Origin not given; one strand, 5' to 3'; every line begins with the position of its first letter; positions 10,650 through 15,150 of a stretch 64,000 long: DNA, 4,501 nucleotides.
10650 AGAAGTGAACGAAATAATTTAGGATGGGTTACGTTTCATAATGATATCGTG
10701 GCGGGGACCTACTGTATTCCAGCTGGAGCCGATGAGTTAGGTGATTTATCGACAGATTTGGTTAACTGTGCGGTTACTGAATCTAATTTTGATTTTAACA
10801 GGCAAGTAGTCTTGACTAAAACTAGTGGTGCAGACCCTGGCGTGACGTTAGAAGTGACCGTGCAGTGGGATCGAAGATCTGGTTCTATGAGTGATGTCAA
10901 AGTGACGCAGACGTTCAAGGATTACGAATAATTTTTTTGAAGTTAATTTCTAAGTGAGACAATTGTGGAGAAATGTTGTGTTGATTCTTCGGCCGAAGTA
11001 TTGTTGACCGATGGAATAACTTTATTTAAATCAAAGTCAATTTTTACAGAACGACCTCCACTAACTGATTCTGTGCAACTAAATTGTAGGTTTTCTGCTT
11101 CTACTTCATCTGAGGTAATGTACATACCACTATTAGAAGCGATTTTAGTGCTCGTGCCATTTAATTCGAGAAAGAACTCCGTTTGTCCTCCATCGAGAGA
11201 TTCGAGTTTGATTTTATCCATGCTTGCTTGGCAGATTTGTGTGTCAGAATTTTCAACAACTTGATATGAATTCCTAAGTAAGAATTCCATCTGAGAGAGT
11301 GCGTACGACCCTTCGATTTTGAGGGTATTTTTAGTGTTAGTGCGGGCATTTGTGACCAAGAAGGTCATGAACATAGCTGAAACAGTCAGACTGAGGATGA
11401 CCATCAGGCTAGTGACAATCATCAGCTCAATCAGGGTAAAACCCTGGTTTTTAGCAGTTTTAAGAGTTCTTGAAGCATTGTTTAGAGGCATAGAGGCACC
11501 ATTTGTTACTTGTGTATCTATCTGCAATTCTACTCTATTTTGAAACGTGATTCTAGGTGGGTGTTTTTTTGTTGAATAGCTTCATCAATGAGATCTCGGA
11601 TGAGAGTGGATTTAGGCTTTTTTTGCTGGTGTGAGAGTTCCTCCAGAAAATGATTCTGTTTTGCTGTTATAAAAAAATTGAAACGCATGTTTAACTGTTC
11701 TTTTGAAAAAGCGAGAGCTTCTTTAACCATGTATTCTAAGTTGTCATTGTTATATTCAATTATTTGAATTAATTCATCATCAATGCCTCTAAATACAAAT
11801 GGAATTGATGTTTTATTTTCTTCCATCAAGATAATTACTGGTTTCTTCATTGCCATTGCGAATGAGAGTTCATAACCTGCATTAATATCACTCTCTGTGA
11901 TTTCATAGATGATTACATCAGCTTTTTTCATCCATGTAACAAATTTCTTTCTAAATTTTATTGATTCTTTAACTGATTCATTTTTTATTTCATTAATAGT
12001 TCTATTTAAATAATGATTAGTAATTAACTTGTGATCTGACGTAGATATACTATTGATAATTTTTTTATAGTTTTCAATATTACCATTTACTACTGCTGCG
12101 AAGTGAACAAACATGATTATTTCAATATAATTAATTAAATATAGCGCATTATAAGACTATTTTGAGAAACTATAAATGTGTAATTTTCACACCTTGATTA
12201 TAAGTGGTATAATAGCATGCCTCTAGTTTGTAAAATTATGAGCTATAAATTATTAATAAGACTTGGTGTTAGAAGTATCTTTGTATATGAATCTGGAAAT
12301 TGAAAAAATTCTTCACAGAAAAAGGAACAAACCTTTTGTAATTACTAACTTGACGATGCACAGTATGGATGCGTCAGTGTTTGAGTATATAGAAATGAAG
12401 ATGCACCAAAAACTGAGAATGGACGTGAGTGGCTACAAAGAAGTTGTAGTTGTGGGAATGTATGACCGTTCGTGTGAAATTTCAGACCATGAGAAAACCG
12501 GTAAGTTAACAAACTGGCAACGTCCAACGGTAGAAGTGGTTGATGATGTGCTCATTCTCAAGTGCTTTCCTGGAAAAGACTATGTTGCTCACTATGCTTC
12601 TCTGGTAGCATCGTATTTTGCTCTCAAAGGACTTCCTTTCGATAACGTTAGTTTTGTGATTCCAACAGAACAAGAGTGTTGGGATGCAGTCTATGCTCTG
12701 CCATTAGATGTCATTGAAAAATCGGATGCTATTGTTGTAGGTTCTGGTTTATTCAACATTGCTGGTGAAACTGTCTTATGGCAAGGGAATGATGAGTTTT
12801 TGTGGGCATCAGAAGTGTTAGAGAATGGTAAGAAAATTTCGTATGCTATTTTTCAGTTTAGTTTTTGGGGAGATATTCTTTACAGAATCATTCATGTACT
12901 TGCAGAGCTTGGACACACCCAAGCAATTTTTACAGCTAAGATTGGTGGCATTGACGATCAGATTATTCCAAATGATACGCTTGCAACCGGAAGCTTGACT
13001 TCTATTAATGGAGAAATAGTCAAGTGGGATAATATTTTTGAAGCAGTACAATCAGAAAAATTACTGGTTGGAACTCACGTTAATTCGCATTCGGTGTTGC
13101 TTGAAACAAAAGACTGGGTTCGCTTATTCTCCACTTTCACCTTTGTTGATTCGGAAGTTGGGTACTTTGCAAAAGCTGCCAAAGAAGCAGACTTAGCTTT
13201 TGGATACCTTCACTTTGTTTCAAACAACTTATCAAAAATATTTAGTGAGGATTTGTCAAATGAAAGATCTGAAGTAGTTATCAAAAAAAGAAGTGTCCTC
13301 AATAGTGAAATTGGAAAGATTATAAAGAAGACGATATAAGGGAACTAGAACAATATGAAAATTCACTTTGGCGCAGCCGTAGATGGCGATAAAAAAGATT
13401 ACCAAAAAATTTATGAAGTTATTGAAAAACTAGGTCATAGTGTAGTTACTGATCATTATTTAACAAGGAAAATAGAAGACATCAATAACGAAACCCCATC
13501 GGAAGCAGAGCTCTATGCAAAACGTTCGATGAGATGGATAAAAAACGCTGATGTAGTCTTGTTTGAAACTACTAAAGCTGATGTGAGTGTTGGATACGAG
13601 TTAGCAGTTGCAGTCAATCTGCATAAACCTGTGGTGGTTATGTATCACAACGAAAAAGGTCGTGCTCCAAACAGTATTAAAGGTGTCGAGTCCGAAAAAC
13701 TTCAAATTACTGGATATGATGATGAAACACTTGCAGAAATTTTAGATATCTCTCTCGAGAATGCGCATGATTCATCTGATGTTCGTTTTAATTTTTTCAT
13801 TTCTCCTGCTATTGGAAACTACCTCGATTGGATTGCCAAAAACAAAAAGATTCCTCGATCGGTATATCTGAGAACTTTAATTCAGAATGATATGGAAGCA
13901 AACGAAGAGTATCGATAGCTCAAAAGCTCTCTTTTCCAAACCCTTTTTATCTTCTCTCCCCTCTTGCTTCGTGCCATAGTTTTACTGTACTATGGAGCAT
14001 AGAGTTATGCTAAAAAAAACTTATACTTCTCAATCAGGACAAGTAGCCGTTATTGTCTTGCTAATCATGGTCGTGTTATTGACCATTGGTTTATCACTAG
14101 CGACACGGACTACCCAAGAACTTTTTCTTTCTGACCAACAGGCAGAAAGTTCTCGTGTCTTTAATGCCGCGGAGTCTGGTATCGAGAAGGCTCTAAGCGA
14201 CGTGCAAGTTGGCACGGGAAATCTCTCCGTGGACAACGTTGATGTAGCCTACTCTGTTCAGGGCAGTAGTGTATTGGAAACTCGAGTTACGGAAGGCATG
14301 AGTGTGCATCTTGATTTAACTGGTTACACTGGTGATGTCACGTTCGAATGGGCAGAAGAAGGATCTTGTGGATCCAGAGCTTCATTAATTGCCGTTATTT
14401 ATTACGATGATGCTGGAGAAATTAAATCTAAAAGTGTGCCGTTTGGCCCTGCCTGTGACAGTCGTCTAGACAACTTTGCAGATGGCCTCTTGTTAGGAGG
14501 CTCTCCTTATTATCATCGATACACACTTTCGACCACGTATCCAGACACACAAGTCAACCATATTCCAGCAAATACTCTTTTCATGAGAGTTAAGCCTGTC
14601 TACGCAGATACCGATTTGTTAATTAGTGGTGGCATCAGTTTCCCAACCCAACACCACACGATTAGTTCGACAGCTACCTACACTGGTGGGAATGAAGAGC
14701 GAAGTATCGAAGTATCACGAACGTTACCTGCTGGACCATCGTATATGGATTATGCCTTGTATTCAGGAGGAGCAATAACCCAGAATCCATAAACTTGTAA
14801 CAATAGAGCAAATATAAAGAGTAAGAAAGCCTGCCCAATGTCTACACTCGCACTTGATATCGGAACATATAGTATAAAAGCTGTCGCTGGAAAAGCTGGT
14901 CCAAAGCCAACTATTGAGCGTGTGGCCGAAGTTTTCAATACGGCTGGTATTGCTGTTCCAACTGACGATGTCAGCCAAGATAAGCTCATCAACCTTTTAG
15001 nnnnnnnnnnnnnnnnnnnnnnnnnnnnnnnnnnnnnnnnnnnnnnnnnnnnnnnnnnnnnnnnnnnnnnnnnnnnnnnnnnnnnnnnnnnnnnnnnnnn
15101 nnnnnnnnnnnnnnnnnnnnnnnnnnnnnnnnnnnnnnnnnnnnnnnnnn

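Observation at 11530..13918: Three-gene nucleoside-enzyme module (NDT-like+RHH / PNP-like / NDT-like+RHH) embedded in the type IV pilus locus - candidate undescribed regulatory or conflict system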

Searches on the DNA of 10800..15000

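Call 76: search_rna_families(source=window, start=10800, end=15000, threshold=evalue, max_evalue=1)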
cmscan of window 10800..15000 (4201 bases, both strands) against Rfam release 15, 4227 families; matches with E-value up to 1: 1.
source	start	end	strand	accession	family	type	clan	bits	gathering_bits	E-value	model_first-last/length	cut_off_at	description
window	10897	10957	+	RF01586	snoR09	Gene; snRNA; snoRNA; CD-box;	-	26.8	50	0.82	1-84/84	no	small nucleolar RNA snoR09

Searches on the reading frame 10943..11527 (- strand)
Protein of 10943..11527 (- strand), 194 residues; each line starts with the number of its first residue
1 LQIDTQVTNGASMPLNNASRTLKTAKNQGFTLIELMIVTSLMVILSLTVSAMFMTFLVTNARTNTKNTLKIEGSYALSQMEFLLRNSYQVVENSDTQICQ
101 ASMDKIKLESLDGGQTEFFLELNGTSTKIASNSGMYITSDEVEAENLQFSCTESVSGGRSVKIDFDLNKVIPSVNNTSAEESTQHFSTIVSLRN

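Call 72: search_protein_families(library=pfam, proteins=[window:10943-11527:-], max_evalue=0.01)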
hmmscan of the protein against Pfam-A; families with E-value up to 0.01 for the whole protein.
window:10943-11527:- (194 aa): 1 family
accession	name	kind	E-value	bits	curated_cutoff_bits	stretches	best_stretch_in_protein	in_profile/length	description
PF07963.17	N_methyl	-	5.5e-06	26.2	21.2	1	26-49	3-26/27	Prokaryotic N-terminal methylation motif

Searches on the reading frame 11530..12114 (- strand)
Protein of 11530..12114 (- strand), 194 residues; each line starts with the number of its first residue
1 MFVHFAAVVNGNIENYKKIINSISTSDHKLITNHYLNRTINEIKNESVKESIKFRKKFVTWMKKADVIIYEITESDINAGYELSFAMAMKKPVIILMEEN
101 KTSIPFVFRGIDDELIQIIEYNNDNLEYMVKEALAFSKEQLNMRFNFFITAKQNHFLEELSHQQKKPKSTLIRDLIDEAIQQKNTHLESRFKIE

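Call 3: search_protein_families(library=pfam, proteins=[window:11530-12114:-], max_evalue=1)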
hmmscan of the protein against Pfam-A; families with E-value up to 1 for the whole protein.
window:11530-12114:- (194 aa): 2 families
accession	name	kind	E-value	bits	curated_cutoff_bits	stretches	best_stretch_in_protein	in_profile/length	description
PF05014.21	Nuc_deoxyrib_tr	-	2.5e-06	28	28.8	1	44-102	42-102/117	Nucleoside 2-deoxyribosyltransferase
PF11071.14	Nuc_deoxyri_tr3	-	0.016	15.7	23.2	1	60-101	68-111/140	Nucleoside 2-deoxyribosyltransferase YtoQ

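Call 4: search_protein_families(library=padloc, proteins=[window:11530-12114:-], max_evalue=1)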
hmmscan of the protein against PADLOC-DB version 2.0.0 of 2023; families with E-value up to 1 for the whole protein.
window:11530-12114:- (194 aa): 0 families

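Call 5: search_protein_families(library=ncbifam, proteins=[window:11530-12114:-], max_evalue=1)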
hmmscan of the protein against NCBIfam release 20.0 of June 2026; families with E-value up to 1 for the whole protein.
window:11530-12114:- (194 aa): 3 families
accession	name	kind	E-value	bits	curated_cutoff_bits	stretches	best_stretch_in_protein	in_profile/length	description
TIGR03646.1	YtoQ_fam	subfamily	0.011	15.8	155.35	1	50-101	62-114/144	YtoQ family protein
NF041207.1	tRNA_bind_PBP11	equivalog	0.041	13.8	100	1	38-110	11-80/104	tRNA-binding protein Pbp11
NF053753.1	TK0271_fam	exception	0.06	13.6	130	0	154-171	29-46/89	TK0271 family transcriptional activator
